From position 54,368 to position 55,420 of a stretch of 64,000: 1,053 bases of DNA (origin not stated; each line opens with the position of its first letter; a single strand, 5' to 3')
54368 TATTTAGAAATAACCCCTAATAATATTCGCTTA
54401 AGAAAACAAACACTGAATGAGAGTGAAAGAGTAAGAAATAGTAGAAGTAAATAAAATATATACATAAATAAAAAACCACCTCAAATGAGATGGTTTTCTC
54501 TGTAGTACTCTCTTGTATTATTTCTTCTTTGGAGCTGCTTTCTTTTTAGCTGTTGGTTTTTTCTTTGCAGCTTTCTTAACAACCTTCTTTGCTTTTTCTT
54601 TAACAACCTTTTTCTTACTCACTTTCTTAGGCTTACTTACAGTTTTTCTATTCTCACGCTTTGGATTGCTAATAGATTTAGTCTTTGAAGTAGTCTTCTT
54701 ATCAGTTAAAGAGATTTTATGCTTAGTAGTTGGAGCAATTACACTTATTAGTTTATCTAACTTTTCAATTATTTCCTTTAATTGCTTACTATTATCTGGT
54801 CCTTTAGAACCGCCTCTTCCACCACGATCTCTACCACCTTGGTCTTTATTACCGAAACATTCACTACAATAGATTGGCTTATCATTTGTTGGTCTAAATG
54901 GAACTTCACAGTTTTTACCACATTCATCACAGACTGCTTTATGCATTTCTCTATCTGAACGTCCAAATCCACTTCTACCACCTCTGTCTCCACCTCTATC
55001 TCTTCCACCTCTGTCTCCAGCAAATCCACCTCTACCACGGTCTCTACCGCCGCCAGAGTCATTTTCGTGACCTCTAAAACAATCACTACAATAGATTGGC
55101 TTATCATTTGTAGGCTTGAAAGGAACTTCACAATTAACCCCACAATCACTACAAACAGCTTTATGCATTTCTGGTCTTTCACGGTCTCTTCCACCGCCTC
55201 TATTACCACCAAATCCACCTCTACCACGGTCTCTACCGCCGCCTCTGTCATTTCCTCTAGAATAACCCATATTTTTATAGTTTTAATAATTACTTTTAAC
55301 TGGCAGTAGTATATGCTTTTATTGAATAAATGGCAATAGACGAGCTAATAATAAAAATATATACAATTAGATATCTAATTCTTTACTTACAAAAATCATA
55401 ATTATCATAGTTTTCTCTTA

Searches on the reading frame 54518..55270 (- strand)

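Call 56: search_protein_families(library=pfam, proteins=[window:54518-55270:-], max_evalue=0.01)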
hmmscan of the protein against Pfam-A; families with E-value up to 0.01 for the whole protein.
window:54518-55270:- (250 aa): 1 family
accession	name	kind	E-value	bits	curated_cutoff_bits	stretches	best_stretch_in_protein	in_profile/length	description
PF23477.1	zf_Tbcl_2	-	2.3e-35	120.4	27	2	107-142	1-36/37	Probable treble clef zinc finger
